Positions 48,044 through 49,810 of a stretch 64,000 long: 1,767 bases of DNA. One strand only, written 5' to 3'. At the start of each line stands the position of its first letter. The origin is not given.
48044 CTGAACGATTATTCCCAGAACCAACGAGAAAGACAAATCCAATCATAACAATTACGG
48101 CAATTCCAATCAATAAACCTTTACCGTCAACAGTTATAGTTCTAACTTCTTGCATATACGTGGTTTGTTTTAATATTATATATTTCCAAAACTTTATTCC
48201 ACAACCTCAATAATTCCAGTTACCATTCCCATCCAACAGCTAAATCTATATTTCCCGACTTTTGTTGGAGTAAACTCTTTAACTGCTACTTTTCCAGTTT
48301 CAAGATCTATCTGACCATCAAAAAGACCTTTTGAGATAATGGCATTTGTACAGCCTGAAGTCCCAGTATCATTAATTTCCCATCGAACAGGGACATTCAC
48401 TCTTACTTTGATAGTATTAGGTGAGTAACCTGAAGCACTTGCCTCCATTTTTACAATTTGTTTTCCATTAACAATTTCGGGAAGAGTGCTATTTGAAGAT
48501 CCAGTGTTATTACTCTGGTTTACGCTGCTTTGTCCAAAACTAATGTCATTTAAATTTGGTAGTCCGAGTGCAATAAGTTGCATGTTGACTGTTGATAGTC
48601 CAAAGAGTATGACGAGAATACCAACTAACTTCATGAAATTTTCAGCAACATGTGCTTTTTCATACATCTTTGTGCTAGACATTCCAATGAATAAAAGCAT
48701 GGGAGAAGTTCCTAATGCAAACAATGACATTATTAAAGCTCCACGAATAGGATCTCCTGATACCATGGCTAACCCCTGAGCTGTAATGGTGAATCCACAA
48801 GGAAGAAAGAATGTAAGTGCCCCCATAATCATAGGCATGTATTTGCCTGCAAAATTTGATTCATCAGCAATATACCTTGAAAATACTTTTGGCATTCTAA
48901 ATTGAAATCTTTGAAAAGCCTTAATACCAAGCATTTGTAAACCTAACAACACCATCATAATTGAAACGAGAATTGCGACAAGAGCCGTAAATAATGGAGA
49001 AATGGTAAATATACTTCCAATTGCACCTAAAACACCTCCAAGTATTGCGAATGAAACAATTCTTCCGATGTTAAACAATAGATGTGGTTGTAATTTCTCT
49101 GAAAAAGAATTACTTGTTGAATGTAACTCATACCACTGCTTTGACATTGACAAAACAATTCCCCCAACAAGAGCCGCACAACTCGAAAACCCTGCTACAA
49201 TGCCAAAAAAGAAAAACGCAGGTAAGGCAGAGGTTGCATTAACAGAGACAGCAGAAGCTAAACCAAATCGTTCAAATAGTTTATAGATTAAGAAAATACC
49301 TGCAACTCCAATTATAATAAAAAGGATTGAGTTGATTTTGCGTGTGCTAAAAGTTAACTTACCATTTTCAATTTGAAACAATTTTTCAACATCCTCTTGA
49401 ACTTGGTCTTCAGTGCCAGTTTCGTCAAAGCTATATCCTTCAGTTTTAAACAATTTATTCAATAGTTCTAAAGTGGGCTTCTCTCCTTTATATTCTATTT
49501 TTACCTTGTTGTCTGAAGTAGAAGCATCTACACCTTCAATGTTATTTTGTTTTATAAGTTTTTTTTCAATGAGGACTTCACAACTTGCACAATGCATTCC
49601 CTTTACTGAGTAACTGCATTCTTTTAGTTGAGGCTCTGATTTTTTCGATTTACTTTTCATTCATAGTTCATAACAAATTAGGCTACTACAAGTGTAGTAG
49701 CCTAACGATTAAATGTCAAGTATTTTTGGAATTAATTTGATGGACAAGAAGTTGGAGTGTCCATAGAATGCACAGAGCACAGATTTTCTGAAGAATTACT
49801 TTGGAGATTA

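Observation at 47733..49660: Duplicated His-less cupredoxin-like module (GYSP...GC...SC(S/W)MGM) on a membrane-anchored protein and fused to an HMA-permease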

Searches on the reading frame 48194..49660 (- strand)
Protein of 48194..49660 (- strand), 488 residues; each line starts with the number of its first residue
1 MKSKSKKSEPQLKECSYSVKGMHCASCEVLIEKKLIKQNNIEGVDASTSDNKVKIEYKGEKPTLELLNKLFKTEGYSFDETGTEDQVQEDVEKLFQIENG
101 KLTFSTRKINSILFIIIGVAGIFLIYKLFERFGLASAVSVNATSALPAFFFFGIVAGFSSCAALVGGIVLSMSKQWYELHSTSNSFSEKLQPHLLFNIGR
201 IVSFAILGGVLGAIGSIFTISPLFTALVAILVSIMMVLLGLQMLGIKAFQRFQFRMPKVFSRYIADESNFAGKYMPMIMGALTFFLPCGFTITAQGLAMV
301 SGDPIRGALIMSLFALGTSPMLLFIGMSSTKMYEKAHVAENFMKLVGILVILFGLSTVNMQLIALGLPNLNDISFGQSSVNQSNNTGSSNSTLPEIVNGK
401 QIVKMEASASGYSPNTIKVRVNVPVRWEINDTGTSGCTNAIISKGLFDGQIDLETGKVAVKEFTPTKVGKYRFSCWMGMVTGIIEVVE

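Call 3: search_protein_families(library=pfam, proteins=[window:48194-49660:-], max_evalue=0.01)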
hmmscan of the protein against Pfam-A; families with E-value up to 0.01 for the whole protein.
window:48194-49660:- (488 aa): 4 families
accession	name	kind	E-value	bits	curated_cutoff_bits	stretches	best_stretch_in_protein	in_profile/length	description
PF13386.12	DsbD_2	-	1.2e-34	120.4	24.9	1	148-355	1-198/199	Cytochrome C biogenesis protein transmembrane region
PF02683.22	DsbD_TM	-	6.1e-09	35.9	27.1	1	145-351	4-208/219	Cytochrome C biogenesis protein transmembrane domain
PF13473.12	Cupredoxin_1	-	1.8e-08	34.7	27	1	398-481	18-99/104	Cupredoxin-like domain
PF00403.32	HMA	-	1.9e-07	31.8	24.8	1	17-70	2-55/62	Heavy-metal-associated domain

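Call 4: search_protein_families(library=ncbifam, proteins=[window:48194-49660:-], max_evalue=0.01)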
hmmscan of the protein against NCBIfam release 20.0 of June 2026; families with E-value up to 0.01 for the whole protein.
window:48194-49660:- (488 aa): 7 families
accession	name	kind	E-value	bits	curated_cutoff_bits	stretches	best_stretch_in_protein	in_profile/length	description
NF033556.1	MerTP_fusion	equivalog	1.1e-07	31.6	180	1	7-77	114-184/186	mercuric transport protein MerTP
NF033795.1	chaper_CopZ_Bs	exception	1.6e-07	31.4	91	1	18-77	5-64/66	copper chaperone CopZ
NF041115.1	UxxU_metal_bind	equivalog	0.00025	21.1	95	1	16-63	7-54/74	metal-binding (seleno)protein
NF008262.1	PRK11033.1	equivalog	0.0005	18.6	1005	1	7-93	35-119/731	zinc/cadmium/mercury/lead-transporting ATPase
NF041074.2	quin_ox_SoxA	equivalog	0.00066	19.6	110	1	363-430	24-92/154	proton pump complex quinol oxidase subunit SoxA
TIGR02052.1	MerP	equivalog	0.00088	19.7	92.55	1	16-76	26-86/92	mercury resistance system periplasmic binding protein MerP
NF010311.1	PRK13748.1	subfamily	0.0065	15.4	600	1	17-118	3-104/560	mercury(II) reductase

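Call 6: search_solved_structures(query=window:48194-49660:-, max_evalue=1, show_alignments=3)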
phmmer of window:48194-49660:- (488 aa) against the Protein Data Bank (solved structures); distinct sequences matched with E-value up to 1: 32.
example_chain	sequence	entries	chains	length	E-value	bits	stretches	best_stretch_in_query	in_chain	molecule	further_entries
1p6t_A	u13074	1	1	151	2.1e-06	29.8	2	14-88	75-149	Potential copper-transporting ATPase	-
2mry_A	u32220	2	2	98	2.2e-06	29.7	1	397-483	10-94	Uncharacterized protein | CupA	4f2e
2rml_A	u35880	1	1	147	2.7e-05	26.2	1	14-85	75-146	Copper-transporting P-type ATPase copA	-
2ew9_A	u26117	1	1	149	3e-05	26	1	14-61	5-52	Copper-transporting ATPase 2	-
4f2f_A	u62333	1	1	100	3.9e-05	25.6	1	395-488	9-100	Cation-transporting ATPase, E1-E2 family protein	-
7xuk_A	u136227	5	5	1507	4.2e-05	25.5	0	13-61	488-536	Copper-transporting ATPase 2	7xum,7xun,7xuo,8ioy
8q73_A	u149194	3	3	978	9e-05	24.4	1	5-80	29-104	Copper-transporting ATPase HMA4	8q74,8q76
1kqk_A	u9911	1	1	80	0.0019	20.1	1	14-88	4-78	POTENTIAL COPPER-TRANSPORTING ATPASE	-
1jww_A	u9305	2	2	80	0.002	19.9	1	14-88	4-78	Potential copper-transporting ATPase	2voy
1afi_A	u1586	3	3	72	0.0097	17.7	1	16-77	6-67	MERP | MERCURIC TRANSPORT PROTEIN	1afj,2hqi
1osd_A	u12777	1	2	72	0.015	17.1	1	16-77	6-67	hypothetical protein MerP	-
6ff2_A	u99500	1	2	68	0.027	16.2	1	17-77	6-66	Copper chaperone CopZ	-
7si3_A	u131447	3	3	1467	0.11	14.2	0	9-61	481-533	P-type Cu(+) transporter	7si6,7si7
1kvi_A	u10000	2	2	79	0.11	14.2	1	14-72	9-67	Copper-transporting ATPase 1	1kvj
2k1r_A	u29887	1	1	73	0.12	14.1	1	15-73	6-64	Copper-transporting ATPase 1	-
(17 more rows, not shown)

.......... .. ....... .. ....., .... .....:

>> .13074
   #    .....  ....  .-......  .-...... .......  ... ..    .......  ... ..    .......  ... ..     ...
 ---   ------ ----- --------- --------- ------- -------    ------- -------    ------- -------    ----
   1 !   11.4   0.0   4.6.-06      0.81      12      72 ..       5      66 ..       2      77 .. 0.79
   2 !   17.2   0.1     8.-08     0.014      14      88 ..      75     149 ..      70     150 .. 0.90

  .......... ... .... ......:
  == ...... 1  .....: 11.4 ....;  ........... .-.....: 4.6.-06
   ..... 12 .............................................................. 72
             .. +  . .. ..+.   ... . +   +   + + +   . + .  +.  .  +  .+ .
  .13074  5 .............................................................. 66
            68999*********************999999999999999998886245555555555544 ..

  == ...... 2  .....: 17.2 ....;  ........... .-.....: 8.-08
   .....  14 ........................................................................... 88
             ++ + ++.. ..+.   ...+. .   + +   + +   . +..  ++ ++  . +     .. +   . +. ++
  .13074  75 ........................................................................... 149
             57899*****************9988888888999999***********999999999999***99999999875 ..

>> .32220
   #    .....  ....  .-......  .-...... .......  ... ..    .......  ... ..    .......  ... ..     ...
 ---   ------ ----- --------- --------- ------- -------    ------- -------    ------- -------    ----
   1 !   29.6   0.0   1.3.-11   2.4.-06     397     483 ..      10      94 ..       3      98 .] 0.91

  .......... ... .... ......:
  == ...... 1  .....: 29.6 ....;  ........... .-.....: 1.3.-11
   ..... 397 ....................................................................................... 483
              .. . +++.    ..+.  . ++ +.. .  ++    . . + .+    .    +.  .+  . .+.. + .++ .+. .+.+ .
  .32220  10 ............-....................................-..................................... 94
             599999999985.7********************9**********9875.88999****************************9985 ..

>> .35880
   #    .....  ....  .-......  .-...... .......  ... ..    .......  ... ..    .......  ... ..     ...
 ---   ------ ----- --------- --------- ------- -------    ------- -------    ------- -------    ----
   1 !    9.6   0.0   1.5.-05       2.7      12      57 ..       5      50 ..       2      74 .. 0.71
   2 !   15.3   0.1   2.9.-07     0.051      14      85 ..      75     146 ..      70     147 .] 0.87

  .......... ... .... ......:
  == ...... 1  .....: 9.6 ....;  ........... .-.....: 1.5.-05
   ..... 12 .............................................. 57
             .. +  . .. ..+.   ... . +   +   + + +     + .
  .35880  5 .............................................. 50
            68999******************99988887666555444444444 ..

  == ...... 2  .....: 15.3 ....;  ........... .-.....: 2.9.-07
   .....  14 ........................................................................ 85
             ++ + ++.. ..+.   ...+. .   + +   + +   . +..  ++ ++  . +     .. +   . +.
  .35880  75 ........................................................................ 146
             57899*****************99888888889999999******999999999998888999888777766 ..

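Call 9: find_homologous_proteins(query=window:48194-49660:-)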
Query window:48194-49660:- (488 aa): 3431 proteins with E <= 0.001 among 8000 candidates; the best 120 are listed.
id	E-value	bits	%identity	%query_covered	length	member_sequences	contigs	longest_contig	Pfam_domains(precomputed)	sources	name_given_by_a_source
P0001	0.0e+0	1016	95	100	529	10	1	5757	PF00403.33,PF13473.13,PF13386.13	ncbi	-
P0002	7.8e-275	929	85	100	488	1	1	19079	PF00403.33,PF13473.13,PF02683.23,PF13386.13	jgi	jgi:sulfite exporter TauE/SafE/copper chaperone CopZ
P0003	9.2e-255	863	79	100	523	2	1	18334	PF00403.33,PF13473.13,PF02683.23,PF13386.13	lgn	-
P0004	5.4e-252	854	79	100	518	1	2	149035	PF00403.33,PF13473.13,PF02683.23,PF13386.13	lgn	-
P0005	5.3e-230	782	74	98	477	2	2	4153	PF00403.33,PF13473.13,PF02683.23,PF13386.13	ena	-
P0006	1.1e-211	721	68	98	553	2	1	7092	PF00403.33,PF13473.13,PF02683.23,PF13386.13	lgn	-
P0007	1.4e-200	685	53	98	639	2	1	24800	PF00403.33,PF13473.13,PF13386.13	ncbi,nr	ncbi:MAG: sulfite exporter TauE/SafE family protein [Actinobacteria bacterium]|nr:sulfite exporter T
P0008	1.8e-200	684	53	99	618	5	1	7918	PF00403.33,PF13473.13,PF02683.23,PF13386.13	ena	-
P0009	2.0e-198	678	54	98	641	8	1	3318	PF00403.33,PF13473.13,PF13386.13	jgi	jgi:sulfite exporter TauE/SafE/plastocyanin domain-containing protein/copper chaperone CopZ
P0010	3.3e-195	667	53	98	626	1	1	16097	PF00403.33,PF13473.13,PF02683.23,PF13386.13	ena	-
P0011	1.2e-193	662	50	98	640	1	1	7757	PF00403.33,PF13473.13,PF13386.13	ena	-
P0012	3.4e-193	660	53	98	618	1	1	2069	PF00403.33,PF13473.13,PF13386.13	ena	-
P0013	7.7e-192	656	50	98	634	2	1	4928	PF00403.33,PF13473.13,PF13386.13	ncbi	-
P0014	2.2e-191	654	50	98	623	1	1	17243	PF00403.33,PF13473.13,PF13386.13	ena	-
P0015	2.8e-191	654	51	98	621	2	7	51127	PF00403.33,PF13473.13,PF02683.23,PF13386.13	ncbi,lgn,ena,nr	ncbi:MAG: sulfite exporter TauE/SafE family protein [Actinobacteria bacterium]|nr:sulfite exporter T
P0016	3.5e-191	654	52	100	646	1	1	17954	PF00403.33,PF13473.13,PF13386.13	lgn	-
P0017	2.4e-190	651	52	99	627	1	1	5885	PF00403.33,PF13473.13,PF02683.23,PF13386.13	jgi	jgi:uncharacterized protein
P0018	1.8e-189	648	51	100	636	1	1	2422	PF00403.33,PF13473.13,PF13386.13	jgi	jgi:uncharacterized protein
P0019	2.3e-189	648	52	99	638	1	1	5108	PF00403.33,PF13473.13,PF02683.23,PF13386.13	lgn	-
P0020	7.8e-189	646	51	97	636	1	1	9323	PF00403.33,PF13473.13,PF13386.13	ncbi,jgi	jgi:sulfite exporter TauE/SafE/plastocyanin domain-containing protein/copper chaperone CopZ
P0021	1.3e-187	642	62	99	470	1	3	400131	PF00403.33,PF02683.23,PF13386.13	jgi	jgi:uncharacterized protein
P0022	1.1e-184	632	51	100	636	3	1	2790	PF00403.33,PF13473.13,PF13386.13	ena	-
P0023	1.8e-183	628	51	99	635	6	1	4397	PF00403.33,PF13473.13,PF02683.23,PF13386.13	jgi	-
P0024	5.9e-180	617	52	98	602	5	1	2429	PF00403.33,PF13473.13,PF13386.13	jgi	jgi:sulfite exporter TauE/SafE/plastocyanin domain-containing protein/copper chaperone CopZ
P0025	8.4e-179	613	50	100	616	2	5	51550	PF00403.33,PF13473.13,PF13386.13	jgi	-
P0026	2.2e-177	608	50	100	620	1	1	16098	PF00403.33,PF13473.13,PF13386.13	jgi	jgi:uncharacterized protein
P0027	2.8e-177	608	59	99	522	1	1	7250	PF00403.33,PF13473.13,PF13386.13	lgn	-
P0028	2.3e-175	602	57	99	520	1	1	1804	PF00403.33,PF13473.13,PF13386.13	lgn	-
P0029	5.5e-172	591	56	99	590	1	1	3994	PF00403.33,PF13473.13,PF13386.13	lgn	-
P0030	2.0e-171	589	54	100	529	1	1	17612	PF00403.33,PF13473.13,PF13386.13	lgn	-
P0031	1.1e-170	586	54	100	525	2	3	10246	PF00403.33,PF13473.13,PF02683.23,PF13386.13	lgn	-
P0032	3.0e-170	585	55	98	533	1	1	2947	PF00403.33,PF13473.13,PF13386.13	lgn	-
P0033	1.7e-169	582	55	99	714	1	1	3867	PF00403.33,PF13473.13,PF02683.23,PF13386.13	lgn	-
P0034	5.0e-169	581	55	99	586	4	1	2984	PF00403.33,PF13473.13,PF13386.13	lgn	-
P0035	5.2e-169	581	58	77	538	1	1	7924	PF13473.13,PF13386.13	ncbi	ncbi:MAG: urease accessory protein UreH domain-containing protein, partial [Candidatus Geothermincol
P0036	7.2e-169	580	56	97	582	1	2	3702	PF00403.33,PF13473.13,PF13386.13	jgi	jgi:sulfite exporter TauE/SafE/copper chaperone CopZ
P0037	1.1e-168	580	55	99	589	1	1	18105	PF00403.33,PF13473.13,PF19991.6,PF13386.13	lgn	-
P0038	3.2e-168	578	56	97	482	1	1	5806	PF00403.33,PF13473.13,PF13386.13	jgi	jgi:sulfite exporter TauE/SafE/copper chaperone CopZ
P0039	3.6e-168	578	59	98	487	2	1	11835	PF00403.33,PF13473.13,PF02683.23,PF13386.13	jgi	-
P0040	5.7e-168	577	55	99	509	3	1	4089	PF00403.33,PF13473.13,PF02683.23,PF13386.13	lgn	-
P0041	3.2e-167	575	54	98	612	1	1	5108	PF00403.33,PF13473.13,PF02683.23,PF13386.13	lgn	-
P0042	4.9e-167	574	52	98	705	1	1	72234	PF00403.33,PF13473.13,PF13386.13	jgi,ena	-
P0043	9.5e-167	573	55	98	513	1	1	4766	PF00403.33,PF13473.13,PF13386.13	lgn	-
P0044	1.2e-166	573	58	98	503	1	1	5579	PF00403.33,PF13473.13,PF02683.23,PF13386.13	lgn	-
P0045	8.0e-166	570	57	98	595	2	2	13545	PF00403.33,PF13473.13,PF13386.13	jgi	-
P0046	8.3e-166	570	55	99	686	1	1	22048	PF00403.33,PF13473.13,PF02683.23,PF13386.13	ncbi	-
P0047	2.7e-165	568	57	98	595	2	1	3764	PF00403.33,PF13473.13,PF13386.13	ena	-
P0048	2.8e-165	568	52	99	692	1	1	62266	PF00403.33,PF13473.13,PF02683.23,PF13386.13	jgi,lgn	jgi:sulfite exporter TauE/SafE/plastocyanin domain-containing protein/copper chaperone CopZ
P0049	1.2e-164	566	54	99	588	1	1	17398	PF00403.33,PF13473.13,PF13386.13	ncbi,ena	-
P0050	1.5e-164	566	54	100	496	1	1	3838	PF00403.33,PF13473.13,PF13386.13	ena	-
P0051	2.6e-164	565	55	98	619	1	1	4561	PF00403.33,PF13473.13,PF02683.23,PF13386.13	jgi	-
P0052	3.0e-164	565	54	100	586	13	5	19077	PF00403.33,PF13473.13,PF13386.13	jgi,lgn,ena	-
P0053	3.2e-164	565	54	98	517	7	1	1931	PF00403.33,PF13473.13,PF13386.13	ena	-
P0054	4.4e-164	564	55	99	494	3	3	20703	PF00403.33,PF13473.13,PF13386.13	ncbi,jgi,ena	ncbi:MAG TPA: sulfite exporter TauE/SafE family protein [Candidatus Anoxymicrobiaceae bacterium]|jgi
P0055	6.0e-164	564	56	98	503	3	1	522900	PF00403.33,PF13473.13,PF02683.23,PF13386.13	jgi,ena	-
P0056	7.1e-164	564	55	98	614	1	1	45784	PF00403.33,PF13473.13,PF02683.23,PF13386.13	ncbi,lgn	-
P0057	1.4e-163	563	56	99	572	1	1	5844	PF00403.33,PF13473.13,PF02683.23,PF19991.6,PF13386.13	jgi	jgi:sulfite exporter TauE/SafE/copper chaperone CopZ/plastocyanin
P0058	2.5e-163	562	55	98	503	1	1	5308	PF00403.33,PF13473.13,PF02683.23,PF13386.13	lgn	-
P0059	3.5e-163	561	56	98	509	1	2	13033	PF00403.33,PF13473.13,PF02683.23,PF13386.13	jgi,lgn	-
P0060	7.1e-163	560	56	99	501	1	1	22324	PF00403.33,PF13473.13,PF02683.23,PF13386.13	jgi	-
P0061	8.3e-163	560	56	98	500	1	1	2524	PF00403.33,PF13473.13,PF02683.23,PF13386.13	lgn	-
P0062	8.9e-163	560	55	98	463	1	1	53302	PF00403.33,PF13473.13,PF02683.23,PF13386.13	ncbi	ncbi:MAG: sulfite exporter TauE/SafE family protein [Patescibacteria group bacterium]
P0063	9.8e-163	560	55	99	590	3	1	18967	PF00403.33,PF13473.13,PF02683.23,PF13386.13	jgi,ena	-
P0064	1.6e-162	559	53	98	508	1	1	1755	PF00403.33,PF13473.13,PF02683.23,PF13386.13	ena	-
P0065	1.7e-162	559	54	99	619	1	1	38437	PF00403.33,PF13473.13,PF02683.23,PF13386.13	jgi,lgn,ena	-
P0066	1.8e-162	559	53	99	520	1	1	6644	PF00403.33,PF13473.13,PF13386.13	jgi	-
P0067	2.1e-162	559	55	98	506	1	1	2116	PF00403.33,PF13473.13,PF02683.23,PF13386.13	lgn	-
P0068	3.2e-162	558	55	98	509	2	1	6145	PF00403.33,PF13473.13,PF13386.13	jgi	-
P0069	4.8e-162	558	53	100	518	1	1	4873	PF00403.33,PF13473.13,PF13386.13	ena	-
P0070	4.9e-162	558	55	100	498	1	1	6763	PF00403.33,PF13473.13,PF02683.23,PF13386.13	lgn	-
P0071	5.9e-162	557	53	99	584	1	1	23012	PF00403.33,PF13473.13,PF02683.23,PF13386.13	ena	-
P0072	1.0e-161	557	56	98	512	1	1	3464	PF00403.33,PF13473.13,PF02683.23,PF13386.13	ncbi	-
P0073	1.2e-161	556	55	98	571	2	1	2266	PF00403.33,PF13473.13,PF02683.23,PF19991.6,PF13386.13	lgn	-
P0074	1.6e-161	556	54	98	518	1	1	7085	PF00403.33,PF13473.13,PF02683.23,PF13386.13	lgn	-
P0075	2.9e-161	555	54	98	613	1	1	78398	PF00403.33,PF13473.13,PF02683.23,PF13386.13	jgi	jgi:sulfite exporter TauE/SafE/copper chaperone CopZ/heme/copper-type cytochrome/quinol oxidase subu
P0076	3.5e-161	555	53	97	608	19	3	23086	PF00403.33,PF02683.23,PF13386.13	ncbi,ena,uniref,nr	ncbi:MAG: hypothetical protein A2812_02790 [Candidatus Staskawiczbacteria bacterium RIFCSPHIGHO2_01_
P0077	3.6e-161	555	54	98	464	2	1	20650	PF00403.33,PF13473.13,PF13386.13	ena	-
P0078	4.3e-161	555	56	100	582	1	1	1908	PF00403.33,PF13473.13,PF13386.13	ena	-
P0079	4.3e-161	555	54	98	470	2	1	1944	PF00403.33,PF13473.13,PF02683.23,PF13386.13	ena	-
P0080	4.8e-161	554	52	98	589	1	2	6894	PF00403.33,PF13473.13,PF02683.23,PF13386.13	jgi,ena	-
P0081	6.3e-161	554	53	98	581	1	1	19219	PF00403.33,PF13473.13,PF13386.13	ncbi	ncbi:MAG: sulfite exporter TauE/SafE family protein [bacterium]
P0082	6.5e-161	554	54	98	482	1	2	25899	PF00403.33,PF13473.13,PF13386.13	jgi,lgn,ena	-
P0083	6.5e-161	554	55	98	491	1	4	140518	PF00403.33,PF13473.13,PF02683.23,PF13386.13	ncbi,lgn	-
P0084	1.0e-160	553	54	99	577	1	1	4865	PF00403.33,PF13473.13,PF02683.23,PF13386.13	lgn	-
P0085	1.1e-160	553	55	100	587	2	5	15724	PF00403.33,PF13473.13,PF02683.23,PF13386.13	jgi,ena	-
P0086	1.2e-160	553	54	99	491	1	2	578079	PF00403.33,PF13473.13,PF02683.23,PF13386.13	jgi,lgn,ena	-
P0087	1.4e-160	553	55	98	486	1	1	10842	PF00403.33,PF13473.13,PF02683.23,PF13386.13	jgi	-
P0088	1.5e-160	553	55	98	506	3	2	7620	PF00403.33,PF13473.13,PF02683.23,PF13386.13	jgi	-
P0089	1.7e-160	553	55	99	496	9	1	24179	PF00403.33,PF13473.13,PF02683.23,PF13386.13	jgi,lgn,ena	-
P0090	1.8e-160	553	54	100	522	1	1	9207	PF00403.33,PF13473.13,PF13386.13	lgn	-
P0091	1.9e-160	552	53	98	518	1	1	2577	PF00403.33,PF13473.13,PF13386.13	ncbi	-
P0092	1.9e-160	552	54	98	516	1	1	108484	PF00403.33,PF13473.13,PF13386.13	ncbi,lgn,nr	ncbi:MAG: sulfite exporter TauE/SafE family protein [bacterium]|nr:sulfite exporter TauE/SafE family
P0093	2.1e-160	552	56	98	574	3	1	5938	PF00403.33,PF13473.13,PF02683.23,PF13386.13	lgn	-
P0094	2.1e-160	552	55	98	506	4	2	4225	PF00403.33,PF13473.13,PF02683.23,PF13386.13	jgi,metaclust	metaclust:\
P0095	2.2e-160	552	56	98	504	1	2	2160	PF00403.33,PF13473.13,PF02683.23,PF13386.13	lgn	-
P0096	2.6e-160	552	53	99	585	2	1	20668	PF00403.33,PF13473.13,PF02683.23,PF13386.13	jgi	-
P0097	2.6e-160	552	55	97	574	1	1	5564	PF00403.33,PF13473.13,PF02683.23,PF19991.6,PF13386.13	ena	-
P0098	2.8e-160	552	55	98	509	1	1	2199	PF00403.33,PF13473.13,PF02683.23,PF13386.13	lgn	-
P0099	3.2e-160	552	55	98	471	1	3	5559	PF00403.33,PF13473.13,PF02683.23,PF13386.13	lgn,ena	-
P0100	3.3e-160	552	56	98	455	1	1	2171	PF00403.33,PF13473.13,PF13386.13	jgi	jgi:uncharacterized protein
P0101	3.7e-160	552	53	98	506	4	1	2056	PF00403.33,PF13473.13,PF02683.23,PF13386.13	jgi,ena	-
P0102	5.0e-160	551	53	98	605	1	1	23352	PF00403.33,PF02683.23,PF13386.13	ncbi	-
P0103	5.3e-160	551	53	99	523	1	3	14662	PF00403.33,PF13473.13,PF02683.23,PF13386.13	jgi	-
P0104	5.8e-160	551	56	98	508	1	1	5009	PF00403.33,PF13473.13,PF02683.23,PF13386.13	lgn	-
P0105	5.9e-160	551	55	98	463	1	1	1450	PF00403.33,PF13473.13,PF02683.23,PF13386.13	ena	-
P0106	6.4e-160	551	53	98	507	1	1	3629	PF00403.33,PF13473.13,PF02683.23,PF13386.13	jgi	jgi:sulfite exporter TauE/SafE/copper chaperone CopZ/plastocyanin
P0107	6.9e-160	551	51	100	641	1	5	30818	PF00403.33,PF02683.23,PF13386.13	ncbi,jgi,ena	-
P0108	7.3e-160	551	54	99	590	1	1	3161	PF00403.33,PF13473.13,PF13386.13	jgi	-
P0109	7.6e-160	550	56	98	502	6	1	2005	PF00403.33,PF13473.13,PF02683.23,PF13386.13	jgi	jgi:uncharacterized protein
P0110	8.0e-160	550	55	98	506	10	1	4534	PF00403.33,PF13473.13,PF02683.23,PF13386.13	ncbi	-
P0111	1.1e-159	550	56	100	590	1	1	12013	PF00403.33,PF13473.13,PF13386.13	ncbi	-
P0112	1.1e-159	550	58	98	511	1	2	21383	PF00403.33,PF13473.13,PF02683.23,PF13386.13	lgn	-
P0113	1.5e-159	550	51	100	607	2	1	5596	PF00403.33,PF13473.13,PF02683.23,PF13386.13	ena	-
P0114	1.5e-159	550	56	98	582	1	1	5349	PF00403.33,PF13473.13,PF02683.23,PF13386.13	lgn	-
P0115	1.7e-159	549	56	98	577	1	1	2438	PF00403.33,PF13473.13,PF02683.23,PF13386.13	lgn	-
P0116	1.9e-159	549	56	98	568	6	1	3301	PF00403.33,PF13473.13,PF02683.23,PF13386.13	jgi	jgi:sulfite exporter TauE/SafE/copper chaperone CopZ/plastocyanin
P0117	2.1e-159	549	53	98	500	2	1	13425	PF00403.33,PF13473.13,PF02683.23,PF13386.13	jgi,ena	-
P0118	2.3e-159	549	54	98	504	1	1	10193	PF00403.33,PF13473.13,PF02683.23,PF13386.13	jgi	-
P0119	2.5e-159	549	54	99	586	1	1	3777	PF00403.33,PF13473.13,PF02683.23,PF19991.6,PF13386.13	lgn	-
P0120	2.7e-159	549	54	98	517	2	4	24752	PF00403.33,PF13473.13,PF02683.23,PF13386.13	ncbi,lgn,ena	-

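Call 17: find_encoding_contigs(protein=window:48194-49660:-, flank=10000, max_places=4)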
Protein window:48194-49660:- (488 aa): 1 contig read that carries it; 1 place shown.
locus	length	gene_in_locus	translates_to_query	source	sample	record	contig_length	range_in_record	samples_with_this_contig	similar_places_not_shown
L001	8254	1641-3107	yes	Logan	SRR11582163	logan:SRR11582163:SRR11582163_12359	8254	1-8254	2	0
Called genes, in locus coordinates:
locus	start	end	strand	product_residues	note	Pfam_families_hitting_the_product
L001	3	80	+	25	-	?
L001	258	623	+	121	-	PF03965:Penicillinase_R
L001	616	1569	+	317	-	PF05569:Peptidase_M56 (weak), PF01435:Peptidase_M48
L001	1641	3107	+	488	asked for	PF00403:HMA (weak), PF02683:DsbD_TM, PF13386:DsbD_2, PF13473:Cupredoxin_1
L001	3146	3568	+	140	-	PF13473:Cupredoxin_1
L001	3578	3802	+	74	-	PF00403:HMA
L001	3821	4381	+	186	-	PF03713:DUF305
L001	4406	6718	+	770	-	PF00403:HMA, PF00122:E1-E2_ATPase, PF00702:Hydrolase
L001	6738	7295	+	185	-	PF10080:FtrD-like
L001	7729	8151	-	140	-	PF14137:DUF4304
